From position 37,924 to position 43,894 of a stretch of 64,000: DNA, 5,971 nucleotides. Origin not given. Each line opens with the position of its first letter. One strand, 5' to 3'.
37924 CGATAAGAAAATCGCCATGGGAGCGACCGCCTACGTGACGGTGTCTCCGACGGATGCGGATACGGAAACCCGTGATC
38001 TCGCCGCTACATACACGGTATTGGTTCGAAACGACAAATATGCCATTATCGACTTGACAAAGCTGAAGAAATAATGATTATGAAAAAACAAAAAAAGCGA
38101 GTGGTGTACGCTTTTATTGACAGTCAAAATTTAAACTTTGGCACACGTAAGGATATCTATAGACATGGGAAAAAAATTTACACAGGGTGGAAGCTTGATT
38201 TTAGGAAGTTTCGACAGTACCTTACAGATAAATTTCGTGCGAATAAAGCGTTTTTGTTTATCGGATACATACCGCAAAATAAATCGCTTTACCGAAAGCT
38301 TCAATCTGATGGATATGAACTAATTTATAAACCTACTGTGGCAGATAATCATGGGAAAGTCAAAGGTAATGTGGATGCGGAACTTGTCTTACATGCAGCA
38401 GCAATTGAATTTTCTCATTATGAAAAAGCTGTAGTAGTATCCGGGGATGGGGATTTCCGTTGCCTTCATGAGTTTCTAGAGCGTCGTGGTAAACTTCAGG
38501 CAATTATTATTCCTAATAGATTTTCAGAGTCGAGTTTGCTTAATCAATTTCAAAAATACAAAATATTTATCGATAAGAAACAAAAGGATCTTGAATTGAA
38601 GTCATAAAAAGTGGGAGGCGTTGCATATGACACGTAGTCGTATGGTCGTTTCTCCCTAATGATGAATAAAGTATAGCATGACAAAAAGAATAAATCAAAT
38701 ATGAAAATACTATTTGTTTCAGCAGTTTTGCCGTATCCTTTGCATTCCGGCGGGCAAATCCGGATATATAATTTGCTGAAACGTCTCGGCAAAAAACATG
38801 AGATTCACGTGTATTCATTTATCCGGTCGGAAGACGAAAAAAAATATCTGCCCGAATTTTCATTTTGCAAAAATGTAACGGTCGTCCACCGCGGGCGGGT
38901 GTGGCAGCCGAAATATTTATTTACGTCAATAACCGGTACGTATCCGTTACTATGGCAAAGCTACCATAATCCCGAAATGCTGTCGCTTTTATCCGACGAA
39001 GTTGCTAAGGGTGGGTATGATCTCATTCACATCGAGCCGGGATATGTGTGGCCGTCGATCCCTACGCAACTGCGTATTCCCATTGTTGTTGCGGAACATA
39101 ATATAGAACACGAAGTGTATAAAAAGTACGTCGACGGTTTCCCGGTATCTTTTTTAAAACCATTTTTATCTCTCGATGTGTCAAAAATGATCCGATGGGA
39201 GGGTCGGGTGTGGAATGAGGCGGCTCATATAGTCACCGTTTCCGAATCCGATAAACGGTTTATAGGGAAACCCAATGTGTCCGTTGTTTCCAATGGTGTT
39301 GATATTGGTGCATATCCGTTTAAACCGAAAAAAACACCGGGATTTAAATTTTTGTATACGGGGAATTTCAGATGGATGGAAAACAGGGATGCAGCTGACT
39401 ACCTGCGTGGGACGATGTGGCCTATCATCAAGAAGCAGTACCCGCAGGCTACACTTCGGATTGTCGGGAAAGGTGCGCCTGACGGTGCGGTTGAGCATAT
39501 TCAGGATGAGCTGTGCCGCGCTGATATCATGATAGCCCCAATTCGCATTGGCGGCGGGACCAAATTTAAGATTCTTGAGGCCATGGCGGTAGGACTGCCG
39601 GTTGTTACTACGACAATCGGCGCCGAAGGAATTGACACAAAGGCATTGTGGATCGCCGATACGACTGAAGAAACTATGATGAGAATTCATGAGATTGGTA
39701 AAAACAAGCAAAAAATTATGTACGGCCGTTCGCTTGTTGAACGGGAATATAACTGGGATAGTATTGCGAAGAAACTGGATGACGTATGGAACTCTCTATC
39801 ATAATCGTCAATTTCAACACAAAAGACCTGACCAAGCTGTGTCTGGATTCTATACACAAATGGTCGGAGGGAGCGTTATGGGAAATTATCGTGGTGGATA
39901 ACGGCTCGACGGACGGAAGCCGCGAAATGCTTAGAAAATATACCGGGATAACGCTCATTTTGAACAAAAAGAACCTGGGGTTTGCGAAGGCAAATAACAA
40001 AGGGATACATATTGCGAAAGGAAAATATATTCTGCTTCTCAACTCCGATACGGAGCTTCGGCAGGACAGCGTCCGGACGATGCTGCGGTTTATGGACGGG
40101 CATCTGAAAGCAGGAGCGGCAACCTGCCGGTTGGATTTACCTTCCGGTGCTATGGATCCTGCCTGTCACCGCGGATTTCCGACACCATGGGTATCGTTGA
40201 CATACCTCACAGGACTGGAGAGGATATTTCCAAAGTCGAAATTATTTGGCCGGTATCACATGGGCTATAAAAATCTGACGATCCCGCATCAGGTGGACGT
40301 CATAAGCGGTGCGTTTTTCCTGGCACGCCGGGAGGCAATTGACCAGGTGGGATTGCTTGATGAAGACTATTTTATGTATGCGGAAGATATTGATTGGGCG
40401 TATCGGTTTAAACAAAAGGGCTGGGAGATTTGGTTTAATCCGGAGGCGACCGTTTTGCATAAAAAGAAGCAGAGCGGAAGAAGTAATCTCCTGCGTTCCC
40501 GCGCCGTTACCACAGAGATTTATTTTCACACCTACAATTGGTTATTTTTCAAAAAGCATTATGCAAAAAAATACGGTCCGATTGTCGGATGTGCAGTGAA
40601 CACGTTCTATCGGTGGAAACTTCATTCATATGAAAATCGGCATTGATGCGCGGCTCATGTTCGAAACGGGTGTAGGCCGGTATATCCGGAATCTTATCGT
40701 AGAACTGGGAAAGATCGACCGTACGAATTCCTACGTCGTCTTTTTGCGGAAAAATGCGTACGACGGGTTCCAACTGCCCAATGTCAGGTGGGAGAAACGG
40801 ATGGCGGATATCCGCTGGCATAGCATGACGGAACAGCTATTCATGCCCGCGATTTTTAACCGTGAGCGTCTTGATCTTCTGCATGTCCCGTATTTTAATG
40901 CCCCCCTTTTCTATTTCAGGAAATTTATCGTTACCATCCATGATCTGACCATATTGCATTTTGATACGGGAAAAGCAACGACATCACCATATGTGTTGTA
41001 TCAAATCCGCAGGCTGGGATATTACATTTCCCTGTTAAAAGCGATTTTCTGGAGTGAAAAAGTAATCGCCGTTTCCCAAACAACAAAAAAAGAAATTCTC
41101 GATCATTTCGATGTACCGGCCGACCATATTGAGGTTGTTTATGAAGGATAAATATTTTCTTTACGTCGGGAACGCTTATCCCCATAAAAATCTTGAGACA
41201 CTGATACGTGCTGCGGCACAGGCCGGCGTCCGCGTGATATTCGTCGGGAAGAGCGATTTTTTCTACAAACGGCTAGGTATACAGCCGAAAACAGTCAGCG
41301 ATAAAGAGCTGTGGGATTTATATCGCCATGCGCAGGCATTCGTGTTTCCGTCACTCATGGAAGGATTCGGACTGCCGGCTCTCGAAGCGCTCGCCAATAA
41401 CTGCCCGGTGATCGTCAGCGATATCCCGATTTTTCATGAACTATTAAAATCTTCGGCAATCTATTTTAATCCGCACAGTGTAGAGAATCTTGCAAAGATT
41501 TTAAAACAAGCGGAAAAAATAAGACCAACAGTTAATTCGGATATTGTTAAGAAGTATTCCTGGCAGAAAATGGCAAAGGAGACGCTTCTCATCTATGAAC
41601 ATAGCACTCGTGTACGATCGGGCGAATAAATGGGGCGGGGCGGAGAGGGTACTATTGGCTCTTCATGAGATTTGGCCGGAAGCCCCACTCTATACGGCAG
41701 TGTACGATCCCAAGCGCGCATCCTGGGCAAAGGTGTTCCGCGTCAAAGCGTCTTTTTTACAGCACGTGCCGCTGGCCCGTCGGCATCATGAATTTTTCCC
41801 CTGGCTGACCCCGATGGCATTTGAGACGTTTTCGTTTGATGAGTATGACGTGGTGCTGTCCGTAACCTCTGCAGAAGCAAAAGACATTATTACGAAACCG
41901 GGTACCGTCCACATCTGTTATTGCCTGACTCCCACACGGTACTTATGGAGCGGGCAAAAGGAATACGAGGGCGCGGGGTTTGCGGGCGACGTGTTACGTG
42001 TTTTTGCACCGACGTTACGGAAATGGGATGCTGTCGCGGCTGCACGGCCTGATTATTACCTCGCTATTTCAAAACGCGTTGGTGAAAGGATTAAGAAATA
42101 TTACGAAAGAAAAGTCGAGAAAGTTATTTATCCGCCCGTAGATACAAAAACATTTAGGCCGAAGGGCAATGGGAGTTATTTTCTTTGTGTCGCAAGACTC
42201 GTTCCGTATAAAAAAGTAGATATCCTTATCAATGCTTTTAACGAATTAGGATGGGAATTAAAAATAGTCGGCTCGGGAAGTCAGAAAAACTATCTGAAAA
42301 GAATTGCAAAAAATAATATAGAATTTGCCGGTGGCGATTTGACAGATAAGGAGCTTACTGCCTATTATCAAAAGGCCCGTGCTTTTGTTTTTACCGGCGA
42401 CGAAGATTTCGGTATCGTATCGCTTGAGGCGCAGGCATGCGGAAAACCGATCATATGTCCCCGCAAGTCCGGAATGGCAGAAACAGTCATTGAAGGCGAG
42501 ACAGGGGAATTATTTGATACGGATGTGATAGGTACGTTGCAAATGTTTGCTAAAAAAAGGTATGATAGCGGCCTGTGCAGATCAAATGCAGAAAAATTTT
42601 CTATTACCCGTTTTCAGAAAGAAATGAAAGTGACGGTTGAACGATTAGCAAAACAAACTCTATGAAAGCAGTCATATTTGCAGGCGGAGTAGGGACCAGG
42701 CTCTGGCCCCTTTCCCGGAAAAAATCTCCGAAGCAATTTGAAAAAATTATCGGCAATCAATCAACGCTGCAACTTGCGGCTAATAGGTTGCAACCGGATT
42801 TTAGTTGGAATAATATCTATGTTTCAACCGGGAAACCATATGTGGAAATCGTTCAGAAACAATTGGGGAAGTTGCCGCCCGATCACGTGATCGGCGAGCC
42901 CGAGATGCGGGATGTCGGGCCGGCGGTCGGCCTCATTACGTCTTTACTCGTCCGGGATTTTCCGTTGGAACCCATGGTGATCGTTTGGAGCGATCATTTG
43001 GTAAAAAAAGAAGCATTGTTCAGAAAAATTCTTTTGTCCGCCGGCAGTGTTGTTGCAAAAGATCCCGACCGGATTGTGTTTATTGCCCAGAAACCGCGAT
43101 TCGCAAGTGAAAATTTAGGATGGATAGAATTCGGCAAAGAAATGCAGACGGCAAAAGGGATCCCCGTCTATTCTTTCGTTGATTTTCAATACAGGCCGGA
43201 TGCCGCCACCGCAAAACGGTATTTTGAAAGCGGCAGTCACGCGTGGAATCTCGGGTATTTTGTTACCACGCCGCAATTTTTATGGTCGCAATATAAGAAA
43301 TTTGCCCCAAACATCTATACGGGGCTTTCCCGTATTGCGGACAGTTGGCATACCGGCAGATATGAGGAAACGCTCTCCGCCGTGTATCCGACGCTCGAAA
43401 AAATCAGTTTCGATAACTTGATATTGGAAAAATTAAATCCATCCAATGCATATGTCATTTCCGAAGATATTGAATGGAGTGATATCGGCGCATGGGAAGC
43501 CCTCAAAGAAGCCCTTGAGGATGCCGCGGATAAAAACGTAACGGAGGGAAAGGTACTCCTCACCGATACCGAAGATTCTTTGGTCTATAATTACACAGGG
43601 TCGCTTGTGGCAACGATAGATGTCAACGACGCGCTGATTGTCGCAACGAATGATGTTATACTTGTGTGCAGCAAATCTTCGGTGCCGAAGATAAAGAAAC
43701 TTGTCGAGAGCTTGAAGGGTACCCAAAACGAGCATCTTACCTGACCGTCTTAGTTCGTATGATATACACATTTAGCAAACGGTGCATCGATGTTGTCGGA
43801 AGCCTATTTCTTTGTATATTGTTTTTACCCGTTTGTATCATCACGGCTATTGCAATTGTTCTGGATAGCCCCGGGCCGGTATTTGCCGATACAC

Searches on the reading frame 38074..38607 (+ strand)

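Call 53: search_protein_families(library=pfam, proteins=[window:38074-38607:+], max_evalue=0.001)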
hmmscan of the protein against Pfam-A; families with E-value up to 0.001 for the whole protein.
window:38074-38607:+ (177 aa): 1 family
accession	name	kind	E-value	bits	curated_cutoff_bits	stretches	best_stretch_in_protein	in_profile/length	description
PF01936.24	NYN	-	9.4e-14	52.6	24.2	1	13-161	4-140/145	NYN domain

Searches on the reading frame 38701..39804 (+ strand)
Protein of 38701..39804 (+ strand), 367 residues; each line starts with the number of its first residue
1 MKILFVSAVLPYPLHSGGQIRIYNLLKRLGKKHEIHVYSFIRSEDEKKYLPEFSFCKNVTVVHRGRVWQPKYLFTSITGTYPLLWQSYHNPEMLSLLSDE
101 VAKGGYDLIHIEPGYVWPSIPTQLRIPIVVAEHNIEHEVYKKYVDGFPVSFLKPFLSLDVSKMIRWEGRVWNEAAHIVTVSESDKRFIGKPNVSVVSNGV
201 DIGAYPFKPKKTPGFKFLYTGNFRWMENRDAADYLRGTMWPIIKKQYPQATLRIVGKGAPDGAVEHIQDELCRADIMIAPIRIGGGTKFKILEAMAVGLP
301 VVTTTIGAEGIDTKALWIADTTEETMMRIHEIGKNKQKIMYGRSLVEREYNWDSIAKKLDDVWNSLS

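Call 37: search_protein_families(library=pfam, proteins=[window:38701-39804:+], max_evalue=0.0001)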
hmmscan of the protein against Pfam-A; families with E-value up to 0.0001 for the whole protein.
window:38701-39804:+ (367 aa): 2 families
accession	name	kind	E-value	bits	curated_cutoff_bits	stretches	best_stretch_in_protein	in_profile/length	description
PF13692.12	Glyco_trans_1_4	-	7.7e-17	62.3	27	1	216-319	3-125/142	Glycosyl transferases group 1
PF13439.12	Glyco_transf_4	-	2.7e-13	50.7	28.5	1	17-202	3-168/170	Glycosyltransferase Family 4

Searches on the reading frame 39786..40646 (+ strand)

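Call 37: search_protein_families(library=pfam, proteins=[window:39786-40646:+], max_evalue=0.0001)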
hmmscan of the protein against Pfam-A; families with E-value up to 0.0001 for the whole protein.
window:39786-40646:+ (286 aa): 4 families
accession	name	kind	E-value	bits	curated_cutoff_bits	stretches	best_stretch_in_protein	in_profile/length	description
PF00535.33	Glycos_transf_2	-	8.1e-28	97.9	23.3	1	4-186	1-165/168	Glycosyl transferase family 2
PF13641.12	Glyco_tranf_2_3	-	3.3e-16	60.5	27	1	3-258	3-224/230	Glycosyltransferase like family 2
PF13632.12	Glyco_trans_2_3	-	2.1e-09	37.9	27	1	81-255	1-129/198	Glycosyl transferase family group 2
PF13506.12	Glyco_transf_21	-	4.3e-05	23.5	21.7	0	168-226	97-155/174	Glycosyl transferase family 21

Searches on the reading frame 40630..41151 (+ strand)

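Call 53: search_protein_families(library=pfam, proteins=[window:40630-41151:+], max_evalue=0.001)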
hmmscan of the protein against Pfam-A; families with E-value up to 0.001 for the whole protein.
window:40630-41151:+ (173 aa): 1 family
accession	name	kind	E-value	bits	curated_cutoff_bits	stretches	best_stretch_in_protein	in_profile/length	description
PF13439.12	Glyco_transf_4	-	1.2e-12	48.6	28.5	1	14-173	3-165/170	Glycosyltransferase Family 4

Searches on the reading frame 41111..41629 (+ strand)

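Call 53: search_protein_families(library=pfam, proteins=[window:41111-41629:+], max_evalue=0.001)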
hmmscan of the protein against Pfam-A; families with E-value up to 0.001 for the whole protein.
window:41111-41629:+ (172 aa): 4 families
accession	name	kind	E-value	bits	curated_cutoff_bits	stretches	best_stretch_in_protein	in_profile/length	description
PF00534.26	Glycos_transf_1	-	8.9e-24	84.4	26.4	1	8-139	10-160/172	Glycosyl transferases group 1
PF13692.12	Glyco_trans_1_4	-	4.1e-16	60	27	1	14-132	2-137/142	Glycosyl transferases group 1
PF20706.3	GT4-conflict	-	1.2e-08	34.8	26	1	61-112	269-320/385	Family 4 Glycosyltransferase in conflict systems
PF00982.27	Glyco_transf_20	-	0.00068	18.9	32.5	1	61-147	359-449/473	Glycosyltransferase family 20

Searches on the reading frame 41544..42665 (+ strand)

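Call 37: search_protein_families(library=pfam, proteins=[window:41544-42665:+], max_evalue=0.0001)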
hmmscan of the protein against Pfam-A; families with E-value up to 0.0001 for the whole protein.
window:41544-42665:+ (373 aa): 3 families
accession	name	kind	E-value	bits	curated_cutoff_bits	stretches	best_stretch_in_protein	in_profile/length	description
PF00534.26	Glycos_transf_1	-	6.6e-24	84.8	26.4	1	207-326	12-142/172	Glycosyl transferases group 1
PF13692.12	Glyco_trans_1_4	-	7.3e-21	75.4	27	1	212-326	3-126/142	Glycosyl transferases group 1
PF20706.3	GT4-conflict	-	1.5e-05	24.7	26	1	208-322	195-327/385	Family 4 Glycosyltransferase in conflict systems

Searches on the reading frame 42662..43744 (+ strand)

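Call 37: search_protein_families(library=pfam, proteins=[window:42662-43744:+], max_evalue=0.0001)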
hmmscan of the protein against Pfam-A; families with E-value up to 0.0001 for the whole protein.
window:42662-43744:+ (360 aa): 2 families
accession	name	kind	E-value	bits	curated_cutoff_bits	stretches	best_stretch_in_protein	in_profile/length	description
PF00483.29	NTP_transferase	-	4.9e-22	79.1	21.2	1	2-289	1-243/245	Nucleotidyl transferase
PF22640.1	ManC_GMP_beta-helix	-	1.1e-09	38.5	27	1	297-351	2-55/55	MannoseP isomerase/GMP-like beta-helix domain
